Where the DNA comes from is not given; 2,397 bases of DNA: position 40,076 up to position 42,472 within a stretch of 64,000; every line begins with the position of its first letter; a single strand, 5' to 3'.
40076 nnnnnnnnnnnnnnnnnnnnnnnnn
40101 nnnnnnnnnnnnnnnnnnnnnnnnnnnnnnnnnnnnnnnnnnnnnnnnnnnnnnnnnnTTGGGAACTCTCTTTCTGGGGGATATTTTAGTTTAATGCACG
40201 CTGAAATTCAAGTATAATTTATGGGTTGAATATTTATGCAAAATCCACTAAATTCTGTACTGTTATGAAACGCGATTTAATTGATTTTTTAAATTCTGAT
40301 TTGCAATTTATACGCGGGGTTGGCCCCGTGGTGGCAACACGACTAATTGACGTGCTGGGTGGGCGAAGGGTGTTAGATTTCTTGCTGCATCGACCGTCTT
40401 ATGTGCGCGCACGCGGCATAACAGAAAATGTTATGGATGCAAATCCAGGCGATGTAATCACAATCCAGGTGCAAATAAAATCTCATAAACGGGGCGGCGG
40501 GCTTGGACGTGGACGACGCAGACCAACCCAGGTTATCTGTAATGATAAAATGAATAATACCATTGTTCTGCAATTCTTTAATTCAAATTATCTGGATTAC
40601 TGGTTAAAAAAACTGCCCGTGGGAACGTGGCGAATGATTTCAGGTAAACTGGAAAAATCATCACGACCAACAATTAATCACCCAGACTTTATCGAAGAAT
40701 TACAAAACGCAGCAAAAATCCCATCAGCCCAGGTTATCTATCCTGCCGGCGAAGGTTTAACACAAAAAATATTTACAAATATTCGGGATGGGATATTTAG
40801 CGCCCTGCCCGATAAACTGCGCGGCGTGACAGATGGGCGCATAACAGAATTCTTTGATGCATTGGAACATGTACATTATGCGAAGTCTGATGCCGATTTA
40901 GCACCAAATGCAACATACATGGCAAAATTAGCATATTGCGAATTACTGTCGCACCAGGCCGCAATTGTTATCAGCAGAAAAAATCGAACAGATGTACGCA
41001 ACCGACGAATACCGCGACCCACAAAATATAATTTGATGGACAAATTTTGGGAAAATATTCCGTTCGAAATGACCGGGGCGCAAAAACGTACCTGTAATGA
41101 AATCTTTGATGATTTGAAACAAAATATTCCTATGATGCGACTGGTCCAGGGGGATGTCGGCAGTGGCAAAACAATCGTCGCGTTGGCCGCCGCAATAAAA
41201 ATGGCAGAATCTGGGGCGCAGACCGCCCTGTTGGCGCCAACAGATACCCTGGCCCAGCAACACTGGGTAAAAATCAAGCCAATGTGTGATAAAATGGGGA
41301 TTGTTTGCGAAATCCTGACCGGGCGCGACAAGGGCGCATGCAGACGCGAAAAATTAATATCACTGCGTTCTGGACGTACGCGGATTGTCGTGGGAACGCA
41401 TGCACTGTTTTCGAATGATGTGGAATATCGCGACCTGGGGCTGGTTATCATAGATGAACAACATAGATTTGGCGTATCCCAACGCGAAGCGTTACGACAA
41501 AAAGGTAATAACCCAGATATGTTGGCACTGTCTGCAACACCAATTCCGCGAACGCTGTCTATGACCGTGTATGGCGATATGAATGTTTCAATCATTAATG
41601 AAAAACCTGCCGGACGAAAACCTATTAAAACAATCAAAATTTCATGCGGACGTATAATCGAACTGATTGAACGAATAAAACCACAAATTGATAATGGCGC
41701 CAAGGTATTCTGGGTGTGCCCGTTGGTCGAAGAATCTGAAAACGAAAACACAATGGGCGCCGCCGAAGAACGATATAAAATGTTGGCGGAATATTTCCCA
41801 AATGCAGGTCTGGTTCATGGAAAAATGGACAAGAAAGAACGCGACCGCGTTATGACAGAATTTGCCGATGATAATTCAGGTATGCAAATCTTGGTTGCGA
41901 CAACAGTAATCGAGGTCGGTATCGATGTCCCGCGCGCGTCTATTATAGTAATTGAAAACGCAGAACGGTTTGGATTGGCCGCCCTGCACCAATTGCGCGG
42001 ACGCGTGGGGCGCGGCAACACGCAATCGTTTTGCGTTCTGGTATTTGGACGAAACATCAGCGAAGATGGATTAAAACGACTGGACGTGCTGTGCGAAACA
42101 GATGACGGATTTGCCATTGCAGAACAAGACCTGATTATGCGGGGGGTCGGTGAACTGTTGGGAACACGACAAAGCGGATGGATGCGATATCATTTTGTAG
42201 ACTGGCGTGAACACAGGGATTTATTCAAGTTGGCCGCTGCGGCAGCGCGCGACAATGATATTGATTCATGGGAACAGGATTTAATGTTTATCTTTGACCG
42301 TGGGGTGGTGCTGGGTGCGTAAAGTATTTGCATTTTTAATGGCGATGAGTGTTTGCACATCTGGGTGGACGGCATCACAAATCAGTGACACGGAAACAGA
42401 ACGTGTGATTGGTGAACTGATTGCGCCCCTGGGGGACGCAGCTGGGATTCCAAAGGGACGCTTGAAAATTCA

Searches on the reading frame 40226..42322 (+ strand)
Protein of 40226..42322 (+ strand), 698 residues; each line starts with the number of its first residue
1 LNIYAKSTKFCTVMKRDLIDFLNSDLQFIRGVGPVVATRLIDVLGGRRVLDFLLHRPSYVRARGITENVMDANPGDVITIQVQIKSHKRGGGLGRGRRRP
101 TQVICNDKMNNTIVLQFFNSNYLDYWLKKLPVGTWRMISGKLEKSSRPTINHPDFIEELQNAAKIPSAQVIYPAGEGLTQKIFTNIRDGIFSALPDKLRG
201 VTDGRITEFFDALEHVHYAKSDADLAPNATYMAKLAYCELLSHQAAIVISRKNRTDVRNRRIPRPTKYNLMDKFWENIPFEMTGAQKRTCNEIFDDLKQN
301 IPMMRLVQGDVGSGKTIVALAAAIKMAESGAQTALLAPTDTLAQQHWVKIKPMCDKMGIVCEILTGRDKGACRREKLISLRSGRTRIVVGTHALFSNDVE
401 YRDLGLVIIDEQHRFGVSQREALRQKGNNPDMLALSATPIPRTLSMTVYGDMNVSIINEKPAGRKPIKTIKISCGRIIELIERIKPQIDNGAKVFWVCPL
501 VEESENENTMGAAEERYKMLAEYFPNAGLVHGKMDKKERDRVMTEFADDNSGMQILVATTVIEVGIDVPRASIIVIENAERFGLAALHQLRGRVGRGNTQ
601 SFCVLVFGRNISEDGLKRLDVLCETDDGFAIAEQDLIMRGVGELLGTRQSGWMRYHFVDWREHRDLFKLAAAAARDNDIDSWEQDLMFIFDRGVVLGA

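Call 22: search_protein_families(library=pfam, proteins=[window:40226-42322:+], max_evalue=0.001)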
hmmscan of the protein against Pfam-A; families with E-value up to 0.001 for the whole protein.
window:40226-42322:+ (698 aa): 7 families
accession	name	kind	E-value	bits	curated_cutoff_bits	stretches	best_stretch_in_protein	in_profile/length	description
PF00270.35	DEAD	-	3.7e-23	82.5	26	1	286-444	4-164/167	DEAD/DEAH box helicase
PF00271.37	Helicase_C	-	7.3e-19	68.5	23.5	1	487-597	11-109/110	Helicase conserved C-terminal domain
PF04851.21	ResIII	-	1.3e-12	48.4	22.5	1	281-439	3-162/164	Type III restriction enzyme, res subunit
PF22590.2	Cas3-like_C_2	-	1.2e-05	26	27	1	508-597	10-104/106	CRISPR-associated nuclease/helicase Cas3, C-terminal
PF19833.4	RecG_dom3_C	-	1.5e-05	25.4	26.8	1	625-652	1-28/87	ATP-dependent DNA helicase RecG, domain 3, C-terminal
PF00176.29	SNF2-rel_dom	-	0.00036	20.2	24.9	1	310-444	25-168/290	SNF2-related domain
PF17191.10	RecG_wedge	-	0.0007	19.7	23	0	25-186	1-154/162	RecG wedge domain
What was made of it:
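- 40265..42322 (+): recG, the conserved divergent neighbour that stays linked to the cysteine-rich gene across the genus. Pfam DEAD, Helicase_C and RecG domains (call 22).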

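Call 42: find_related_loci(query=A4, collection=genome_contigs, flank=10000)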
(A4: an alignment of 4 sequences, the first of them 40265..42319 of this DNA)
Query A4 (685 aa) in genome_contigs; peptide patterns used: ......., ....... (x = any residue, [..] = any of these).
162 stretches matched a pattern; 61 encode a relative of the query (tblastn E <= 1e-3); 61 distinct loci.
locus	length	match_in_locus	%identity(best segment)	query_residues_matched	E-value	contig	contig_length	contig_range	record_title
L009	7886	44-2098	93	1-685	0e+0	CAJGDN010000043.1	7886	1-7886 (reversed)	MAG: uncultured Alphaproteobacteria bacterium isolate MAG63 genome assembly, contig: k141_10251558_length_7886_cov_11.00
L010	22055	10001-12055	88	1-685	0e+0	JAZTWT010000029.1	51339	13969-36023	MAG: Candidatus Enterousia sp. isolate T1900045332_YK20190021.MAGScoT_cleanbin_000044 SGB_6541_k141_2249624, whole genom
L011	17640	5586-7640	86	1-685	0e+0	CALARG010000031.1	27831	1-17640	MAG TPA_asm: uncultured Alphaproteobacteria bacterium isolate SRR6425825_bin.15_CONCOCT_v1.1_MAG genome assembly, contig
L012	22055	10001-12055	85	1-685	0e+0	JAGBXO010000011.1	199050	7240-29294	MAG: Alphaproteobacteria bacterium isolate RGIG9538 Yak_Colon-2__c806313, whole genome shotgun sequence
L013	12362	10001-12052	82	1-685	0e+0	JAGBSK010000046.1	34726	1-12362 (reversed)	MAG: Alphaproteobacteria bacterium isolate RGIG9404 Yak_Cecum-1__c1045311, whole genome shotgun sequence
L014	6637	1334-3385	82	1-685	0e+0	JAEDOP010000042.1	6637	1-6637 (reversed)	MAG: Alphaproteobacteria bacterium isolate MAG321 NODE_10128_length_6637_cov_4.755849, whole genome shotgun sequence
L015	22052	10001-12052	81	1-685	0e+0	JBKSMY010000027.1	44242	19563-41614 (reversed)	MAG: Alphaproteobacteria bacterium isolate KS320-82 k141_1272673, whole genome shotgun sequence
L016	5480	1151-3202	82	1-685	0e+0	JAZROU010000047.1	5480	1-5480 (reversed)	MAG: Candidatus Enterousia sp. isolate T1900045388_YK20190078.MAGScoT_cleanbin_000020 SGB_6918_k141_1917340, whole genom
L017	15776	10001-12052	81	1-685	0e+0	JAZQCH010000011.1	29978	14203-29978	MAG: Candidatus Enterousia sp. isolate T1900044638_TS20190104.MAGScoT_cleanbin_000052 SGB_1211_k141_2197578, whole genom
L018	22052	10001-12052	81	1-685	0e+0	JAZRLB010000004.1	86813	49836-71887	MAG: Candidatus Enterousia sp. isolate T1900045443_YK20190134.MAGScoT_cleanbin_000013 SGB_7129_k141_3485016, whole genom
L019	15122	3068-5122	83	1-685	0e+0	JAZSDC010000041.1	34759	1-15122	MAG: Candidatus Enterousia sp. isolate T1900044601_TS20190067.MAGScoT_cleanbin_000040 SGB_692_k141_1747022, whole genome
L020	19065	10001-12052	81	1-685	0e+0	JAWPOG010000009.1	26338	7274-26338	MAG: Alphaproteobacteria bacterium isolate KV104-158 k141_246447, whole genome shotgun sequence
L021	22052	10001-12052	81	1-685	0e+0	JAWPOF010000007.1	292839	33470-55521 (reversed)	MAG: Alphaproteobacteria bacterium isolate KG228-117 k141_151046, whole genome shotgun sequence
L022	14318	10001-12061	78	1-685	0e+0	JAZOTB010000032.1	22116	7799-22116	MAG: Candidatus Enterousia sp. isolate T1900045541_YK20190235.MAGScoT_cleanbin_000047 SGB_7810_k141_643304, whole genome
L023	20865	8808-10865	79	1-685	0e+0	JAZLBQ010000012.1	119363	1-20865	MAG: Candidatus Enterousia sp. isolate T1900045063_TC20190056.MAGScoT_cleanbin_000013 SGB_4572_k141_502494, whole genome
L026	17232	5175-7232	76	1-685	0e+0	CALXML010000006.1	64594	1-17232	MAG: uncultured Alphaproteobacteria bacterium isolate BRZ_KL__bin36 genome assembly, contig: BRZ_KL__NODE_407_length_645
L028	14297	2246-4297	75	1-685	0e+0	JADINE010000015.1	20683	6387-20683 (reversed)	MAG: Candidatus Enterousia excrementavium isolate B1-16210 B1M03__C133632_L20683_SRR9113712, whole genome shotgun sequen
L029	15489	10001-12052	74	1-685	0e+0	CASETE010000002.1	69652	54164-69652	uncultured proteobacterium isolate SI.O98.metabat-bins.90 genome assembly, contig: SI.O98.metabat-bins.90.fa_k141_23460,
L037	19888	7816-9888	66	1-685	0e+0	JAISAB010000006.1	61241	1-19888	MAG: Rickettsiales bacterium isolate Gx481_bin12 k119_5332414, whole genome shotgun sequence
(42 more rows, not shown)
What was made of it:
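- Taxonomy comes from record titles (call 42).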

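Call 46: search_protein_families(library=pfam, proteins=[L010:7581-9896:-, L011:3605-5482:-, L012:8558-9895:-, L019:2185-2964:-, L026:4438-4887:-], max_evalue=1)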
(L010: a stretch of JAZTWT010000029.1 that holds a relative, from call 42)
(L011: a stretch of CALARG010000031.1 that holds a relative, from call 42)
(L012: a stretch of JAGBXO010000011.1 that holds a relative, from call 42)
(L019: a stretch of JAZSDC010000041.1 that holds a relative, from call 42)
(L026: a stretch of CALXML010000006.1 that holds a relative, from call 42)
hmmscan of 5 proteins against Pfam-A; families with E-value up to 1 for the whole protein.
L010:7581-9896:- (772 aa): 1 family
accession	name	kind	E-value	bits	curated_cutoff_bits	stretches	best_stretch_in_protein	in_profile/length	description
PF09402.16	MSC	-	2.1e-05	24.6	29.7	3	262-288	50-76/337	Man1-Src1p-C-terminal domain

L011:3605-5482:- (626 aa): 1 family
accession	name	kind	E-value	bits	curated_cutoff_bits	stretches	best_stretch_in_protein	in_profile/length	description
PF09402.16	MSC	-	0.00011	22.1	29.7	3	259-286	49-74/337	Man1-Src1p-C-terminal domain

L012:8558-9895:- (446 aa): 0 families

L019:2185-2964:- (260 aa): 2 families
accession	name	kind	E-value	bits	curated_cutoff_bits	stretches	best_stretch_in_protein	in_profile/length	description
PF09402.16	MSC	-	5e-07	29.9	29.7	3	181-209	50-78/337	Man1-Src1p-C-terminal domain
PF24634.1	DUF7631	-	0.026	15.4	27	1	151-165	3-17/50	Domain of unknown function (DUF7631)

L026:4438-4887:- (150 aa): 0 families
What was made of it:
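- Tried and rejected: Only a 27-residue piece of a 337-position model matched, at or below the threshold (call 46).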

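Call 47: search_solved_structures(query=L011:3605-5482:-, max_evalue=10, show_alignments=3)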
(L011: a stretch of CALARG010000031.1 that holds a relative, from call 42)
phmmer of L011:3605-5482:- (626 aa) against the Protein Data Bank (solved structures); distinct sequences matched with E-value up to 10: 2.
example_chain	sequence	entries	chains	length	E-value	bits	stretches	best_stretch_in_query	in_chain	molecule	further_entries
2nyt_A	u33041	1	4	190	0.77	11.5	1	309-357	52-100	Probable C->U-editing enzyme APOBEC-2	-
2rpz_A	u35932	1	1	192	1.1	11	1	308-357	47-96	Probable C->U-editing enzyme APOBEC-2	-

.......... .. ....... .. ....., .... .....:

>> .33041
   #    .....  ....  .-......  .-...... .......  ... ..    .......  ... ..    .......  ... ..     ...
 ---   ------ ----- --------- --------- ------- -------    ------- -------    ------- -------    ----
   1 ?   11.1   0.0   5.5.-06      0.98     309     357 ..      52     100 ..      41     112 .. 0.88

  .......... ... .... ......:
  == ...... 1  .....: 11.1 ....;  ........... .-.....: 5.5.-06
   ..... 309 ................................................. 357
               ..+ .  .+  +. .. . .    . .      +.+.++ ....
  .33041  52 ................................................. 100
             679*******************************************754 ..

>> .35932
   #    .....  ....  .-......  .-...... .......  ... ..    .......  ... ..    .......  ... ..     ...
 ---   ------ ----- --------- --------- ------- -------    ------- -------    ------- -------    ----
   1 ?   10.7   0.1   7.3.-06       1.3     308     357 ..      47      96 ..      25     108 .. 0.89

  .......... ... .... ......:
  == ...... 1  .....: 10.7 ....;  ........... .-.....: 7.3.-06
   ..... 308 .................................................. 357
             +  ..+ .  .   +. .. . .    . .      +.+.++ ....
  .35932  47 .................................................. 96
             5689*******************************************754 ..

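Call 48: search_solved_structures(query=L010:7581-9896:-, max_evalue=10, show_alignments=2)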
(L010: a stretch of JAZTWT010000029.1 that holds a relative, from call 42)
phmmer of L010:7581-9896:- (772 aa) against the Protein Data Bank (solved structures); distinct sequences matched with E-value up to 10: 0.

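Call 52: search_protein_families(library=pfam, proteins=[L028:5845-6639:-, L029:13377-15485:+, L037:3-1097:-, L012:6297-8438:-, L019:1575-2168:-], max_evalue=1)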
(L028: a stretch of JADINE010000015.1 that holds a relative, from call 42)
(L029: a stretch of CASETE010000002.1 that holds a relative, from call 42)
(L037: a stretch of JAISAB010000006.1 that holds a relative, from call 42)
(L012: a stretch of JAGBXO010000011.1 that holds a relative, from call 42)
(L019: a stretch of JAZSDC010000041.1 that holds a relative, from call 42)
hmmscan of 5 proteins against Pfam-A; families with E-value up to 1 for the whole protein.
L028:5845-6639:- (265 aa): 3 families
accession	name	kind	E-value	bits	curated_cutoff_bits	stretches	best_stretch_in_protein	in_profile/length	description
PF07699.19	Ephrin_rec_like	-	6.8e-07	29.4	23.1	3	143-186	2-46/48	Tyrosine-protein kinase ephrin type A/B receptor-like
PF23091.2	TNFR_ELAPOR1_6th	-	1.9e-06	28.1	33.2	2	199-221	12-34/41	ELAPOR1-like, TNF receptor-like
PF07562.20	NCD3G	-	0.0011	19.2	38.9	2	152-194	9-54/54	Nine Cysteines Domain of family 3 GPCR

L029:13377-15485:+ (703 aa): 2 families
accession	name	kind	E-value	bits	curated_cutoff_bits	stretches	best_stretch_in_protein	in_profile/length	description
PF07699.19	Ephrin_rec_like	-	0.017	15.3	23.1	1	529-564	13-48/48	Tyrosine-protein kinase ephrin type A/B receptor-like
PF23091.2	TNFR_ELAPOR1_6th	-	0.42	11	33.2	2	46-66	16-37/41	ELAPOR1-like, TNF receptor-like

L037:3-1097:- (365 aa): 0 families

L012:6297-8438:- (714 aa): 1 family
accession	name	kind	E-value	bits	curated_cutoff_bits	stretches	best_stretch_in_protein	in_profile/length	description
PF09402.16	MSC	-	0.006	16.5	29.7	2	275-310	50-84/337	Man1-Src1p-C-terminal domain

L019:1575-2168:- (198 aa): 1 family
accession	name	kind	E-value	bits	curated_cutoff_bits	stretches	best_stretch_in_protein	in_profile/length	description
PF11337.13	DUF3139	-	0.14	13.2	27.3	1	2-66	2-66/83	Protein of unknown function (DUF3139)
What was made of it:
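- On Ephrin_rec_like / GCC2_GCC3 (PF07699): The threshold is met only by the distant Enterousia protein at L028:5842-6639 (29.4 bits; call 52).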

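Call 58: search_solved_structures(query=L028:5845-6639:-, max_evalue=10, show_alignments=3)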
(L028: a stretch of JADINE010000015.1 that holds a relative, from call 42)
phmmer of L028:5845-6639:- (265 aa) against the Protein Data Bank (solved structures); distinct sequences matched with E-value up to 10: 4.
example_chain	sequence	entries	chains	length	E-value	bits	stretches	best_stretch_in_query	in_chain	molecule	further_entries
8tx1_A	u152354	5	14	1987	4.4e-07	33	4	145-210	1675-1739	Mastigoneme-like protein | Mst1 | Tyrosine-protein kinase ephrin type A/B receptor-like domain-containing protein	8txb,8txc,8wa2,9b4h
9vqm_A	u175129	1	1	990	0.0016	21.3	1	167-235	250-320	Endosome/lysosome-associated apoptosis and autophagy regulator 1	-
9vqm_B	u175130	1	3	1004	0.0016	21.3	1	167-235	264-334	Endosome/lysosome-associated apoptosis and autophagy regulator 1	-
9vql_A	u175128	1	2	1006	0.0024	20.8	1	167-235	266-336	Endosome/lysosome-associated apoptosis and autophagy regulator 1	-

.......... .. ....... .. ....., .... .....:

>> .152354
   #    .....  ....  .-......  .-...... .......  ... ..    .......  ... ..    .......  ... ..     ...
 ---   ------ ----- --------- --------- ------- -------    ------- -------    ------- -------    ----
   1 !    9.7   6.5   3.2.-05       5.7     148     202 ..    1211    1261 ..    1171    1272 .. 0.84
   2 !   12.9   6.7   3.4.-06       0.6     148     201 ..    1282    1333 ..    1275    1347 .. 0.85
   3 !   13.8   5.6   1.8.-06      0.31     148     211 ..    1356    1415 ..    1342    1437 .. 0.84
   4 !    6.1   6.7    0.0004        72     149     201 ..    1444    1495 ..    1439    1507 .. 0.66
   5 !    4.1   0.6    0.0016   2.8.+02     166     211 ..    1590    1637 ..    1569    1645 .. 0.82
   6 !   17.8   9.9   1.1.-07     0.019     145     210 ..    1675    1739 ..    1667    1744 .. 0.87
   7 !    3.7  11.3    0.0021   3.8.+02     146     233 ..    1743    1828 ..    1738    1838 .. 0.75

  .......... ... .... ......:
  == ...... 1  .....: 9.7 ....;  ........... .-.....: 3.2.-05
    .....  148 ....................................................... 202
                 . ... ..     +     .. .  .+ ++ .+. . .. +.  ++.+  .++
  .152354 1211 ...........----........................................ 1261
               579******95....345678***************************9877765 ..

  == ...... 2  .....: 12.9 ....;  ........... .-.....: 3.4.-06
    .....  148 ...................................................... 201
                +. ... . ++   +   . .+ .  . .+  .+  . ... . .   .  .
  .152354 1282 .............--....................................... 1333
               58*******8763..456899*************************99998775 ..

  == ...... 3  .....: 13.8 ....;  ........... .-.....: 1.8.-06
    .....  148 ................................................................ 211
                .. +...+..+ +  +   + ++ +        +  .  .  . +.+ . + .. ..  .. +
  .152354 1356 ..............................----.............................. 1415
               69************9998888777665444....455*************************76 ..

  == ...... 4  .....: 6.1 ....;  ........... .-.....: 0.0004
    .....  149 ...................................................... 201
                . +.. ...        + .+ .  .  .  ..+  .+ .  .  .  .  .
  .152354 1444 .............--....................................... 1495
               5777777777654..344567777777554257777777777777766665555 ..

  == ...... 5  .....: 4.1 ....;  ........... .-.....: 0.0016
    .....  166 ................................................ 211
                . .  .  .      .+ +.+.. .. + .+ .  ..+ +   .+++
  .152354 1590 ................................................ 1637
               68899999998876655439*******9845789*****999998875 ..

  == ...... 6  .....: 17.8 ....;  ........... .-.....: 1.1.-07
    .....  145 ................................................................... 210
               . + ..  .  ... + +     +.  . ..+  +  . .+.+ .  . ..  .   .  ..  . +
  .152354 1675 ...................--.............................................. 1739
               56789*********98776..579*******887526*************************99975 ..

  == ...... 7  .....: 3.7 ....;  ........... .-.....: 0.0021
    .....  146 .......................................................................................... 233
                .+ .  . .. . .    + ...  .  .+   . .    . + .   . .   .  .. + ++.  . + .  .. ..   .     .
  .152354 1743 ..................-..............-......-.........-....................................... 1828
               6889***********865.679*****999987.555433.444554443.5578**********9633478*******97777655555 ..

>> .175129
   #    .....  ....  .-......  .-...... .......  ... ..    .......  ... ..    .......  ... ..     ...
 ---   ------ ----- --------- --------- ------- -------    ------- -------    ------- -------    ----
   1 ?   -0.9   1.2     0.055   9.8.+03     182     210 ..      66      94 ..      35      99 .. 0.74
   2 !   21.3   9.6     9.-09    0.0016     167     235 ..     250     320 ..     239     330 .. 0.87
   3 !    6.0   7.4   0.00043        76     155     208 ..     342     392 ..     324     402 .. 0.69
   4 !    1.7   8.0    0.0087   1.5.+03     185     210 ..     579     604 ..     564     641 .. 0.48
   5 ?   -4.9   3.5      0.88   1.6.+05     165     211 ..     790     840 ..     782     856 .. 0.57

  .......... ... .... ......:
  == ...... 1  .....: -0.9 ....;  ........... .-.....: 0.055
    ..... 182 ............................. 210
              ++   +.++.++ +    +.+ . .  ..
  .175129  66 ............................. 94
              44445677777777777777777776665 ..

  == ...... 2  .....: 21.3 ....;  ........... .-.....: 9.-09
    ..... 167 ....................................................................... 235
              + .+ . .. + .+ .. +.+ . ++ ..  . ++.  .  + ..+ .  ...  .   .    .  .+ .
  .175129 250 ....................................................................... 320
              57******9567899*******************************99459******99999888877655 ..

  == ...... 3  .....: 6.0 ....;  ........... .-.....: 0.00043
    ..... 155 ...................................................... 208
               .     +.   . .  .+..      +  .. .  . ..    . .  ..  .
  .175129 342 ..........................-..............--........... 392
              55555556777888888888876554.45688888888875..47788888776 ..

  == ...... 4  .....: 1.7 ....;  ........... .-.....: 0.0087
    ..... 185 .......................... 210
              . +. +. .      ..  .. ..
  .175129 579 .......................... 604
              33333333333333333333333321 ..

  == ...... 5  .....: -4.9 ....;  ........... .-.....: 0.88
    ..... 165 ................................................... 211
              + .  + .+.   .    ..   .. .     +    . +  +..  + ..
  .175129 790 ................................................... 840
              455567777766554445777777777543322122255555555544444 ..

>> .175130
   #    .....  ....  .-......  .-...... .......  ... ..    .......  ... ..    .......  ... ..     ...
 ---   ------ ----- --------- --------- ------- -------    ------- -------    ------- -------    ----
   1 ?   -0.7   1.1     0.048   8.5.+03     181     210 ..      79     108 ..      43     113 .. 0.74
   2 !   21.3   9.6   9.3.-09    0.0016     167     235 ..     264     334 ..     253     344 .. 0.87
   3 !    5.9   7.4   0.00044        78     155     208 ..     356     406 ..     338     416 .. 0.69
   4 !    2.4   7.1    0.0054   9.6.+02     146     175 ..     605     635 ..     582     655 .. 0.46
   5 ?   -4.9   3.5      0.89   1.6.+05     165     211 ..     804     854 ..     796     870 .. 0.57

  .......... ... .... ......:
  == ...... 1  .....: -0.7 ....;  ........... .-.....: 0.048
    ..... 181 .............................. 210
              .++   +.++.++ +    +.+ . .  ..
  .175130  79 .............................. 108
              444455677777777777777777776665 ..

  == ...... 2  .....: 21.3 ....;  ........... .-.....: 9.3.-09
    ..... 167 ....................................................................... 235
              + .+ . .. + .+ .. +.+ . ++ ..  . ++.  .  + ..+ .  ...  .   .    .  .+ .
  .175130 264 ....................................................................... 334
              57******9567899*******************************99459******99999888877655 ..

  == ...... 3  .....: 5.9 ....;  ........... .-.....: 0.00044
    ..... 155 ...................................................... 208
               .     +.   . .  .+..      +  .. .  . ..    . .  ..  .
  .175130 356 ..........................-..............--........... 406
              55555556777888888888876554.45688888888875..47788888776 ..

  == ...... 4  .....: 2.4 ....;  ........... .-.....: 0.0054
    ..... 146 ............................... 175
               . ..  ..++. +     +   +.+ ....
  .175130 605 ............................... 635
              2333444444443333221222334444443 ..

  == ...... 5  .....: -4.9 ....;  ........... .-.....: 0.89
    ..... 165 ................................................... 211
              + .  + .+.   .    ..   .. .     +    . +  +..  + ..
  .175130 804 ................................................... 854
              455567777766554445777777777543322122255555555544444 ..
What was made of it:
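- Closest known: Ephrin_rec_like / GCC2_GCC3 cysteine-rich modules. Same: A secreted Cys-rich protein of another Enterousia species (L028) is a genuine member (calls 52, 58).
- The L028 protein of Enterousia excrementavium has a genuine Ephrin_rec_like domain, a TNFR_ELAPOR1-like hit, and PDB matches to Mst1 and ELAPOR1 (calls 52, 58).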

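Call 95: search_protein_families(library=phrogs, proteins=[L019:2185-2964:-], max_evalue=0.01)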
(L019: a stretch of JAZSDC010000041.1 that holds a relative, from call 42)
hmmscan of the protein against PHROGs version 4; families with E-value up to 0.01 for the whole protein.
L019:2185-2964:- (260 aa): 0 families
